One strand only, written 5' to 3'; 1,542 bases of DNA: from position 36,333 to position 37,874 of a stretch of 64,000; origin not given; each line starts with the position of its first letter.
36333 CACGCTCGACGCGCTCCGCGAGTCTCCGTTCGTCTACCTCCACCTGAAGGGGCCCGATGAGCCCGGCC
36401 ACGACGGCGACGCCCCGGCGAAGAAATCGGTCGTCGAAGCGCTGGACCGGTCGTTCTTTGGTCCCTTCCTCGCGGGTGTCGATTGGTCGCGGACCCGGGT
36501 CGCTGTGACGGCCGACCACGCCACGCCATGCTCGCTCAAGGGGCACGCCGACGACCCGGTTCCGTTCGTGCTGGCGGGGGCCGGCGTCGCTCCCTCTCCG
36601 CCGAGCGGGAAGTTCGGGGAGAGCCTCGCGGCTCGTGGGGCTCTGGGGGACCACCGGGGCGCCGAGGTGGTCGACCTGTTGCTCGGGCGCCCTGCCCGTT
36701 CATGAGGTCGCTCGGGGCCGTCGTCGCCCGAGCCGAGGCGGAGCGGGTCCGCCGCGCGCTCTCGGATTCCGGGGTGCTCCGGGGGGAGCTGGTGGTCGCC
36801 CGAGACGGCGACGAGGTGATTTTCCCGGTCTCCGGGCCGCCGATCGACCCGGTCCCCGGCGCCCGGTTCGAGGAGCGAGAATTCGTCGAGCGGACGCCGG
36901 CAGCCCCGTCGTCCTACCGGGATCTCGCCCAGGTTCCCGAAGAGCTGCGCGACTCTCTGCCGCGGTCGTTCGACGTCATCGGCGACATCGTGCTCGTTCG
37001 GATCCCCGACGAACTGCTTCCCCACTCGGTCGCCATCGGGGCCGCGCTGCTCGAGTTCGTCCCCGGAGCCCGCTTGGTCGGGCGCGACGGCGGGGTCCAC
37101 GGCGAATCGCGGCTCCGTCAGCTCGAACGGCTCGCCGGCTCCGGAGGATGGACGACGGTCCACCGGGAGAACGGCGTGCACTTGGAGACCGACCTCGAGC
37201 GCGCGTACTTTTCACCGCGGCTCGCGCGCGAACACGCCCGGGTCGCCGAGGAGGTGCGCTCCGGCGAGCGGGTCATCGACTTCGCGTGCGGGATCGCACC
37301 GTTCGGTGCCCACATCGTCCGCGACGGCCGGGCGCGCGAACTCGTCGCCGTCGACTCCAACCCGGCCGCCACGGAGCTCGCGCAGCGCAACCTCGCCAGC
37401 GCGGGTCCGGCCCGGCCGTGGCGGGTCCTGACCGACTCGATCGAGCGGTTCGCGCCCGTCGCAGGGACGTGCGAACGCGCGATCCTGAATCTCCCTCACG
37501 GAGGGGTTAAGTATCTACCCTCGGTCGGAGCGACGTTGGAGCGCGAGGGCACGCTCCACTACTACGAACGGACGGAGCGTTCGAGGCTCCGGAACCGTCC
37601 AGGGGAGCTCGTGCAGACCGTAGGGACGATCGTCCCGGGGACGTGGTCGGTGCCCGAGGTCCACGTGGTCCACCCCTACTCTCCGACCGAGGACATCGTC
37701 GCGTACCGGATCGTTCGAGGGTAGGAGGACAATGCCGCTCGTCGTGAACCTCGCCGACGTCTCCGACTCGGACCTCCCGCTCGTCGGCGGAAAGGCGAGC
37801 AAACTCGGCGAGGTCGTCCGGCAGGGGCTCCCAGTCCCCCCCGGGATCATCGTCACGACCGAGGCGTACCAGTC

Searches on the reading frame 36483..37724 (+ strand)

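Call 16: search_protein_families(library=pfam, proteins=[window:36483-37724:+], max_evalue=0.001)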
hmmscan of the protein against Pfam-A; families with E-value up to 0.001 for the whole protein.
window:36483-37724:+ (413 aa): 5 families
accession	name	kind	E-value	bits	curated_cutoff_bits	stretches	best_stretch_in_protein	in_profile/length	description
PF02475.24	TRM5-TYW2_MTfase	-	8.7e-25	88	28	1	225-377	1-152/164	TRM5/TYW2 methyltransferase domain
PF25133.1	TYW2_N_2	-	4.3e-19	68.9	27.7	1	150-221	8-78/79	TYW2 N-terminal domain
PF05175.20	MTS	-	4.7e-05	23.5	23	1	260-317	31-87/170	Methyltransferase small domain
PF18093.7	Trm5_N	-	0.00011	22.4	22.7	1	81-116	4-39/47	tRNA methyltransferase 5 N-terminal domain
PF13649.12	Methyltransf_25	-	0.0003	21.9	27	1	264-332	1-67/97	Methyltransferase domain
